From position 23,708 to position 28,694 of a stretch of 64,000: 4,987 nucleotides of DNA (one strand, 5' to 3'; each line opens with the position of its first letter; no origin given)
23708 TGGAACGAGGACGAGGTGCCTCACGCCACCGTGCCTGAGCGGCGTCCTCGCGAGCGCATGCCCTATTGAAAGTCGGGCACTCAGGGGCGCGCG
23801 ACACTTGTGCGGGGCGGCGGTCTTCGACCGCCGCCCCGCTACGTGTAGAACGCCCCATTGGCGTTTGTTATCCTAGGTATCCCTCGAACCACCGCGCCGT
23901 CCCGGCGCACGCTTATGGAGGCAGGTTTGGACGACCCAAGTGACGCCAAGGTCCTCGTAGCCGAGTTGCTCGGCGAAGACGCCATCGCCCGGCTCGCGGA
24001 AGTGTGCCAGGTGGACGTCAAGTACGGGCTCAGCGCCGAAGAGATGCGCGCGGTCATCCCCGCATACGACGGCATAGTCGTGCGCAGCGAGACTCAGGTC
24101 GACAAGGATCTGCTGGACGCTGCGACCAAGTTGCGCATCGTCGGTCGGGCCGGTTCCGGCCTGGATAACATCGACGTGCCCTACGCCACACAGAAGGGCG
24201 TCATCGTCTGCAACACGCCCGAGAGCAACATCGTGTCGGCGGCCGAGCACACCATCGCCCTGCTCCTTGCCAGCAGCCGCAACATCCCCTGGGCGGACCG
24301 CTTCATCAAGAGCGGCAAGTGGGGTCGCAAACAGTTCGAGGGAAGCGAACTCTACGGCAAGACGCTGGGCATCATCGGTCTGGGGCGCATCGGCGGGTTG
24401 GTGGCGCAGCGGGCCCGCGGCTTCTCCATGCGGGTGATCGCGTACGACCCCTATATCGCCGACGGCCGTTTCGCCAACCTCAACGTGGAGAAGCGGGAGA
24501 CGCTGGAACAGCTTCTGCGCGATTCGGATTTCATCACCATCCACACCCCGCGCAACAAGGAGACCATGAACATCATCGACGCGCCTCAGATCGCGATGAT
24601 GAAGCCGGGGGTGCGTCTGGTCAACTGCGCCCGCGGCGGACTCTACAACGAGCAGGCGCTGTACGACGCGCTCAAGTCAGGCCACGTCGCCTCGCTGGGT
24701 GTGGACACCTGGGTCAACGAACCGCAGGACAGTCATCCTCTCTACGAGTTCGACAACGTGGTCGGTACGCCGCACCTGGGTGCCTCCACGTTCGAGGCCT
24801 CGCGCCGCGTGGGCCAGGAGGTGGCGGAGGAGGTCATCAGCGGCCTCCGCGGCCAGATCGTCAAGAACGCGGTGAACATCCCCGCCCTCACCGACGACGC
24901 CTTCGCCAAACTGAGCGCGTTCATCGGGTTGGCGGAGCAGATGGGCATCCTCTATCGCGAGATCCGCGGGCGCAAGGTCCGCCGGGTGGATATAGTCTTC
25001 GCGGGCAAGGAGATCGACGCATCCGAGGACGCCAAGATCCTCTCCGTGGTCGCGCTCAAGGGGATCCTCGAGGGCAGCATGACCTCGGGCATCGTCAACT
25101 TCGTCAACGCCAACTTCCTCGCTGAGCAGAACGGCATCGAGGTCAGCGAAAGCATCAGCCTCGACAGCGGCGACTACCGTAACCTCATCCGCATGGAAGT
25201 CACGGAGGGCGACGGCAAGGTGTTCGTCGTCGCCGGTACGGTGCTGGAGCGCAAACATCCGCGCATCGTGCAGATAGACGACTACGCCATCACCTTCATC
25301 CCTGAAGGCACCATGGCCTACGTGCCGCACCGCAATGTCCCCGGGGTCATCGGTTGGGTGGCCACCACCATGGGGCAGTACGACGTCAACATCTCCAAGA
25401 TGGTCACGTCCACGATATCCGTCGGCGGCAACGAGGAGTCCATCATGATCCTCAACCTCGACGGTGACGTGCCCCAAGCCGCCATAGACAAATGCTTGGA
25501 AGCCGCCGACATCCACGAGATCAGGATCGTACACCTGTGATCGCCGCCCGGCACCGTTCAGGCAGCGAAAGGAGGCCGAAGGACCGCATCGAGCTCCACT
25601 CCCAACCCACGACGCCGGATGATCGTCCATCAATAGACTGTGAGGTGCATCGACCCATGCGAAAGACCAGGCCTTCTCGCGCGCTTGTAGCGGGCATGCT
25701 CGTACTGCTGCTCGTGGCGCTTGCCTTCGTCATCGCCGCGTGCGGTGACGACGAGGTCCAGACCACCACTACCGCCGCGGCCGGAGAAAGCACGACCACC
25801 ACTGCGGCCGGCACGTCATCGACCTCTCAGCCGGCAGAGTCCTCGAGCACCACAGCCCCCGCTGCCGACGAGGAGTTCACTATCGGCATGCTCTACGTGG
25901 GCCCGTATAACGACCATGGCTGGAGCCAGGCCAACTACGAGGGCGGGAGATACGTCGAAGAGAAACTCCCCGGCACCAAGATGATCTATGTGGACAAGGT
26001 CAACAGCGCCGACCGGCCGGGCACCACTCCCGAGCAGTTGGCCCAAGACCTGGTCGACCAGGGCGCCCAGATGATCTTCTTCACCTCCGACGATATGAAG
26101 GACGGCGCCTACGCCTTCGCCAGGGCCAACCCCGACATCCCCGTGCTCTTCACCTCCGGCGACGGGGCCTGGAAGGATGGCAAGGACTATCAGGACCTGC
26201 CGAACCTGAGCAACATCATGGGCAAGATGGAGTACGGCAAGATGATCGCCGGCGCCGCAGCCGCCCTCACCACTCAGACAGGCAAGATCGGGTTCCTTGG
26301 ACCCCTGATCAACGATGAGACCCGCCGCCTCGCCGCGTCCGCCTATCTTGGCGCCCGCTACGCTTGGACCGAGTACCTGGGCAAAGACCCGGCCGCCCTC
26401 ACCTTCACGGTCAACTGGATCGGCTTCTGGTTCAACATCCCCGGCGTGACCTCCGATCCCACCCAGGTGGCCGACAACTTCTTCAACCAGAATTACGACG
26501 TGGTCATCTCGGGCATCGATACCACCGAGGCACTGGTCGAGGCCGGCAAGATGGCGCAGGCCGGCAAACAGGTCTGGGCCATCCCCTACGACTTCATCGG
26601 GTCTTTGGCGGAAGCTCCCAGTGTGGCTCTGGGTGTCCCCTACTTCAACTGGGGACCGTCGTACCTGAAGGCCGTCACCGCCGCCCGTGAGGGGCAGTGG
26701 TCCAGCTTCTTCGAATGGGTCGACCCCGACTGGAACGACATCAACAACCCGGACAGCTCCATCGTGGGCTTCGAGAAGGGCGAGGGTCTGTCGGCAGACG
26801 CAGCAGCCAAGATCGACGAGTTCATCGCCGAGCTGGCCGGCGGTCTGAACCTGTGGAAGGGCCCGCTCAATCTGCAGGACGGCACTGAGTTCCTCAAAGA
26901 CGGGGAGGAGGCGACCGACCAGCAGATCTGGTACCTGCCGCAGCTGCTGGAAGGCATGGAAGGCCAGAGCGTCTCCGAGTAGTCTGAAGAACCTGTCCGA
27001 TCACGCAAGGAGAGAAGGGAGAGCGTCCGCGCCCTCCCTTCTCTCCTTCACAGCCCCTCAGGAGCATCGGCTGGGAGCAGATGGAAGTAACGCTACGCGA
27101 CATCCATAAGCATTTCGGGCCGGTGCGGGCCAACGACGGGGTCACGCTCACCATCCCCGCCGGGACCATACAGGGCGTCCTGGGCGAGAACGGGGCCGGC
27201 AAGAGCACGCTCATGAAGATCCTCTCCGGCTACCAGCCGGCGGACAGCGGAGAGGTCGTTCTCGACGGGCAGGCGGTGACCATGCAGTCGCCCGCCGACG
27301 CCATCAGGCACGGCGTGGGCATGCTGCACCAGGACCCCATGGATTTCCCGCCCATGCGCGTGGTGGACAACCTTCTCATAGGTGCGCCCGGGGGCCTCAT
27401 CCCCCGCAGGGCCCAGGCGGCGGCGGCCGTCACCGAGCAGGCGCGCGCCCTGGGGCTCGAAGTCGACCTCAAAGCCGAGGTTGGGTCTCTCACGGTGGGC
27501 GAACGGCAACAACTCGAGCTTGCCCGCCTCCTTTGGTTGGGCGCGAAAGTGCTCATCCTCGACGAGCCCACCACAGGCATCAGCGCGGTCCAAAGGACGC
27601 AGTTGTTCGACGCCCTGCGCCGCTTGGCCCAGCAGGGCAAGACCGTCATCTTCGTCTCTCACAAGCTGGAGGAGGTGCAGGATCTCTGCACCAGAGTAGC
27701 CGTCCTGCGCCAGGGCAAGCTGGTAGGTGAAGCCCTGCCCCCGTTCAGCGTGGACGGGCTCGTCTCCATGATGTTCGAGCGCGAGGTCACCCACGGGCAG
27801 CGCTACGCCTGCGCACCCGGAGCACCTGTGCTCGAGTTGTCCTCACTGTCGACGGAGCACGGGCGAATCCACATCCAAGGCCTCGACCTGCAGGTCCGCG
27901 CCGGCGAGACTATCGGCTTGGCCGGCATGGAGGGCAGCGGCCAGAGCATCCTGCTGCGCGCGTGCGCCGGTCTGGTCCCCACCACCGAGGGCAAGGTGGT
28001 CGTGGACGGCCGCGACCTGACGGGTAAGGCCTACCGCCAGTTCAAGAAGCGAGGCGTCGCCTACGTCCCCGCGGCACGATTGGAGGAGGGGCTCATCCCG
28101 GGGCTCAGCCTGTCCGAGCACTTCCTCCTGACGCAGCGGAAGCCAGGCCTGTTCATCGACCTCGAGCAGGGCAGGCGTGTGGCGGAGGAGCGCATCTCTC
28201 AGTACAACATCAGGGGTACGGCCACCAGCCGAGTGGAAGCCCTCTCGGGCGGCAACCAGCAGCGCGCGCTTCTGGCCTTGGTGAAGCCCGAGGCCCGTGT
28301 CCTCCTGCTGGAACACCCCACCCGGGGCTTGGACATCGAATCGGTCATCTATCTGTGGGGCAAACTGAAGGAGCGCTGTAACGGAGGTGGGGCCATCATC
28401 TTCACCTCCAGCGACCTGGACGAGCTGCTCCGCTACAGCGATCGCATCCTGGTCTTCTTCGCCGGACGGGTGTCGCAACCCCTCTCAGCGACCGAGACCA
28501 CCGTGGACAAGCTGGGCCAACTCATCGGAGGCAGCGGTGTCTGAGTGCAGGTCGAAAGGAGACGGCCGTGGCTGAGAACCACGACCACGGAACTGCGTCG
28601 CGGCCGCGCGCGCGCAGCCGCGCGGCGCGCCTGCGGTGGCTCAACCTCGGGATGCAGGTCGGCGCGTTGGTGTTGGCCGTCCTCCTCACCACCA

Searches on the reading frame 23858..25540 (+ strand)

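Call 56: search_protein_families(library=pfam, proteins=[window:23858-25540:+], max_evalue=0.00001)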
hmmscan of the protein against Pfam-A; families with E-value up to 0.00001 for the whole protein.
window:23858-25540:+ (560 aa): 3 families
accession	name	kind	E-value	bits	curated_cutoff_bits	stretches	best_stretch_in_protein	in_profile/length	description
PF02826.25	2-Hacid_dh_C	-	3.2e-58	196.5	25.1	1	133-308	1-178/178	D-isomer specific 2-hydroxyacid dehydrogenase, NAD binding domain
PF00389.36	2-Hacid_dh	-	1.4e-33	115.8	24.6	1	32-340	1-134/134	D-isomer specific 2-hydroxyacid dehydrogenase, catalytic domain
PF19304.4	PGDH_inter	-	2.6e-24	86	27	1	351-473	1-118/119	D-3-phosphoglycerate dehydrogenase intervening domain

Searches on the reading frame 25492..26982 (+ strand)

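Call 56: search_protein_families(library=pfam, proteins=[window:25492-26982:+], max_evalue=0.00001)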
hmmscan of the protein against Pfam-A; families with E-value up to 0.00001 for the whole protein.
window:25492-26982:+ (496 aa): 1 family
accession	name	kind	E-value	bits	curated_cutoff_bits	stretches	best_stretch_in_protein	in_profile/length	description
PF02608.20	Bmp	-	2.6e-13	50.1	24.1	1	130-270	3-131/301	ABC transporter substrate-binding protein PnrA-like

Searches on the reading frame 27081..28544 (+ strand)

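Call 56: search_protein_families(library=pfam, proteins=[window:27081-28544:+], max_evalue=0.00001)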
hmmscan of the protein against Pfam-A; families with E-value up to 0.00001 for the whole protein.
window:27081-28544:+ (487 aa): 2 families
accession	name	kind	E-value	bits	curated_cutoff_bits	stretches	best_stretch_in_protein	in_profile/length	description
PF00005.33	ABC_tran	-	5.4e-50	170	25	2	20-165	3-137/137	ABC transporter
PF13304.12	AAA_21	-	1.4e-08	35.6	27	0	147-195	248-299/304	AAA domain, putative AbiEii toxin, Type IV TA system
